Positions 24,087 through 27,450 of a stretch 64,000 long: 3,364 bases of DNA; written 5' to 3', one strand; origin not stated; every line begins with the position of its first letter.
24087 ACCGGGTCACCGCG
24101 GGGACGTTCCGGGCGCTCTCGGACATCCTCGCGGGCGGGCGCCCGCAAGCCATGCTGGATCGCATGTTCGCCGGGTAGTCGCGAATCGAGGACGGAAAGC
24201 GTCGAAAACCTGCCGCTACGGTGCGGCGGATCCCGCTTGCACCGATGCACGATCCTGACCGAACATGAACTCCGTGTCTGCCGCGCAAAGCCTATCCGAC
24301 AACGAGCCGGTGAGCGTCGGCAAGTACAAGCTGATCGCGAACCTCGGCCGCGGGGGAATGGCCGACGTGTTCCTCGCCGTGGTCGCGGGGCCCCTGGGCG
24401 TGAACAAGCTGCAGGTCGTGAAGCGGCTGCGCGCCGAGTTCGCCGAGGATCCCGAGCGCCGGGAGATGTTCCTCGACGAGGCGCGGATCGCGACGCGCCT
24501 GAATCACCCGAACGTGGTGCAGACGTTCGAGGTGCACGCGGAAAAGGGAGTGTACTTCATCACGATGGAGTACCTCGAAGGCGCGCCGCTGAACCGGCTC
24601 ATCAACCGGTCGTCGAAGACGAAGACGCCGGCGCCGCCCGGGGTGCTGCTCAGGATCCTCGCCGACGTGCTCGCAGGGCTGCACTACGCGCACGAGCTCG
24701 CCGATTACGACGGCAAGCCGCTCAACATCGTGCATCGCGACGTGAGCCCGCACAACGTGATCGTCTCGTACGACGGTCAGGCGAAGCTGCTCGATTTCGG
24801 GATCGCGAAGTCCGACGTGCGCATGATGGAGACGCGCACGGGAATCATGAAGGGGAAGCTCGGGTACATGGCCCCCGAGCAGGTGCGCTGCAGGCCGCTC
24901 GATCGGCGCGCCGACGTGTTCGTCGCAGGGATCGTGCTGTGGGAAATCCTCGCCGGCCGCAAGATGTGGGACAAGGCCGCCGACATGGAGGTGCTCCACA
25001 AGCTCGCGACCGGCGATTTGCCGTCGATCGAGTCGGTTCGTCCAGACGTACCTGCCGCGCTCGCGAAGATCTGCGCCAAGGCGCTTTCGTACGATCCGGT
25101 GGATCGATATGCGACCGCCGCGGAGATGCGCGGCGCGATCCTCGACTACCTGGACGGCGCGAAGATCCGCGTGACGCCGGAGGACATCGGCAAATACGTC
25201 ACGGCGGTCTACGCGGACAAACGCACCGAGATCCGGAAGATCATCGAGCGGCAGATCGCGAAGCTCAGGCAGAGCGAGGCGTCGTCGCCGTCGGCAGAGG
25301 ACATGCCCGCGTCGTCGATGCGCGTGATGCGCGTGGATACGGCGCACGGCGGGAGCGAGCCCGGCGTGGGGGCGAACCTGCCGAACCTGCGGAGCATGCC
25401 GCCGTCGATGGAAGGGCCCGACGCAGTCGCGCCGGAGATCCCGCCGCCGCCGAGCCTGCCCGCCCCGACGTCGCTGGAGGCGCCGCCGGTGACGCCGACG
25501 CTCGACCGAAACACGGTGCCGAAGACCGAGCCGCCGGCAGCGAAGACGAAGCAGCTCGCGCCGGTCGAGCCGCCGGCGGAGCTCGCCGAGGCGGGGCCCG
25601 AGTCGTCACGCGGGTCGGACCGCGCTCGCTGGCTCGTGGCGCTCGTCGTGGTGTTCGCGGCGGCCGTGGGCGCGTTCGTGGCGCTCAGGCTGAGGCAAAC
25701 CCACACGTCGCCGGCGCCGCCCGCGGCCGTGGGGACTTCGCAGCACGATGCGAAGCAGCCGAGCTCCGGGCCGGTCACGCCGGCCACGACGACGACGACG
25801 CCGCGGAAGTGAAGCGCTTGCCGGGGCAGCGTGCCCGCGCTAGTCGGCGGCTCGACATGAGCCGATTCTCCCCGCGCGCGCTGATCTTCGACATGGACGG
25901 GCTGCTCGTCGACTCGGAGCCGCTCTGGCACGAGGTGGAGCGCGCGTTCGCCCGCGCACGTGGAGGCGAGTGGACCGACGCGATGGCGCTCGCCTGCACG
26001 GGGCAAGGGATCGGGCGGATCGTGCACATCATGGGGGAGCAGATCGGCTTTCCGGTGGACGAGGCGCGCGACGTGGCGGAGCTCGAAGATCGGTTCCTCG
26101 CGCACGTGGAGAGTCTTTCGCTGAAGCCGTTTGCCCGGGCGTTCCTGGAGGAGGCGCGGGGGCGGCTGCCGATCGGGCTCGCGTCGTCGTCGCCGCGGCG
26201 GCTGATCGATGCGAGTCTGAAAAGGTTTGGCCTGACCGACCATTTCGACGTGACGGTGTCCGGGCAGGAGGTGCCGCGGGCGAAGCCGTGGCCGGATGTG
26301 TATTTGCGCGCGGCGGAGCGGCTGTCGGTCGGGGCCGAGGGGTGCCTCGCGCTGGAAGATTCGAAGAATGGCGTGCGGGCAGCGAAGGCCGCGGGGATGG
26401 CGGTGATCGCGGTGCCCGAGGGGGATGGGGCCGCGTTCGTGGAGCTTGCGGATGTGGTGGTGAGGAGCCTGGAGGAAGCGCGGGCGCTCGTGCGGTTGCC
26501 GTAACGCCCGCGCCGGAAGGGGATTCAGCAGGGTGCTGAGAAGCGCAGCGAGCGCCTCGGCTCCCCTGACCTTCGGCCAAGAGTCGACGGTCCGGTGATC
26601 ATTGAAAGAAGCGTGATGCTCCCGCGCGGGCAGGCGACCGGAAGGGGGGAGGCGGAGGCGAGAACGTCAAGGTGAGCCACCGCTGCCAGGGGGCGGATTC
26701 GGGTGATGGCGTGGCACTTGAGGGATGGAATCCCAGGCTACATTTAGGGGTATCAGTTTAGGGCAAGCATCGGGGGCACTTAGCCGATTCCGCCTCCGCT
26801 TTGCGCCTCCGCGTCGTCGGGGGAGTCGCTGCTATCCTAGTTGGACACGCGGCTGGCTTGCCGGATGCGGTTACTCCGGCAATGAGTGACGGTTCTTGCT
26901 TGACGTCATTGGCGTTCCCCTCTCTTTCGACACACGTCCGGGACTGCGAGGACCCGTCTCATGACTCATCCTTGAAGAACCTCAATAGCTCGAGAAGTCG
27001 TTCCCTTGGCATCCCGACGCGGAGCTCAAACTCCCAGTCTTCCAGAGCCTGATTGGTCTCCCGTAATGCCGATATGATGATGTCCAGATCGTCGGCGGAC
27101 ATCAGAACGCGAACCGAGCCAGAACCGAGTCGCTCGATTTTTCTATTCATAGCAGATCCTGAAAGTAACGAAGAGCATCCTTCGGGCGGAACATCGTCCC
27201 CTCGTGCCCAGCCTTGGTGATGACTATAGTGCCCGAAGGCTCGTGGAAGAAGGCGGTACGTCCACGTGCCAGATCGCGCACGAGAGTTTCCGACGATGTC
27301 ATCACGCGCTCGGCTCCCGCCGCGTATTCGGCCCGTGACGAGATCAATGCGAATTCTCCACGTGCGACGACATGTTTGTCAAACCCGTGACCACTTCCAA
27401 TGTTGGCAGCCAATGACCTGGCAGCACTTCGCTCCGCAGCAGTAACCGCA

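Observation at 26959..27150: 63-aa, 52%-GC ORF overlapping the RHS stop (ATGA) as candidate novel immunity protein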

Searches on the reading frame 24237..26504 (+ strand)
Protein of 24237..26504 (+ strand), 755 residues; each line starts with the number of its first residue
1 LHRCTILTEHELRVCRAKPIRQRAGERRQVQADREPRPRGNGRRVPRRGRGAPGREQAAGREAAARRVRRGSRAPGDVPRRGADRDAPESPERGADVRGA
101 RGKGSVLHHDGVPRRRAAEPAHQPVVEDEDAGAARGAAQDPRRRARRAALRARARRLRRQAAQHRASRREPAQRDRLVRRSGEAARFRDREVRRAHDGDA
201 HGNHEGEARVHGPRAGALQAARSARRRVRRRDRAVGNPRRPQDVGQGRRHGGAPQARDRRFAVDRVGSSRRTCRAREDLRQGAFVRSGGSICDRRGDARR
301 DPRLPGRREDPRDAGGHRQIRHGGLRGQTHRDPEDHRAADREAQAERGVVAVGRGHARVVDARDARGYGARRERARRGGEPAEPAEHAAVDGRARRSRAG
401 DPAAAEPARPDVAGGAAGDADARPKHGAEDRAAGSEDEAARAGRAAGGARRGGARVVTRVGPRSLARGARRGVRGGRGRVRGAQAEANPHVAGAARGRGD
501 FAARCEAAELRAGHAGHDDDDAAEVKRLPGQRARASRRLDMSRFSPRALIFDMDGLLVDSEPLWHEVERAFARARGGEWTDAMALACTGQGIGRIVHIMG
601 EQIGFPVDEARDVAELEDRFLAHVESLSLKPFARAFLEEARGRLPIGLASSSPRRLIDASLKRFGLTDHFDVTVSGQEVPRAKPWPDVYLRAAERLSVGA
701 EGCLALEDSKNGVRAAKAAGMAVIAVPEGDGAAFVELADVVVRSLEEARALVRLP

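Call 77: search_protein_families(library=pfam, proteins=[window:24237-26504:+], max_evalue=0.001)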
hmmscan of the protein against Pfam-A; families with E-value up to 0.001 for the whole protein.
window:24237-26504:+ (755 aa): 3 families
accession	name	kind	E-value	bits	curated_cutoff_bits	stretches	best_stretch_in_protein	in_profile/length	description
PF13419.12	HAD_2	-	2.2e-25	90.2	23.8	1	549-726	1-178/178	Haloacid dehalogenase-like hydrolase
PF00702.32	Hydrolase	-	1e-24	88.4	26.4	1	547-720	2-191/191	haloacid dehalogenase-like hydrolase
PF13242.12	Hydrolase_like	-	0.00093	19.5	22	0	682-733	3-55/75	HAD-hyrolase-like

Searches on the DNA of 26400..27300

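Call 89: search_rna_families(source=window, start=26400, end=27300, threshold=evalue, max_evalue=1)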
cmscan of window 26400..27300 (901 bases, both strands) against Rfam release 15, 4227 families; matches with E-value up to 1: 1.
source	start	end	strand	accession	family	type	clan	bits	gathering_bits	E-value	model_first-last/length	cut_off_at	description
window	27044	27096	+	RF01121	sR38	Gene; snRNA; snoRNA; CD-box;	-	14.7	50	0.91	1-59/59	no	Small nucleolar RNA sR38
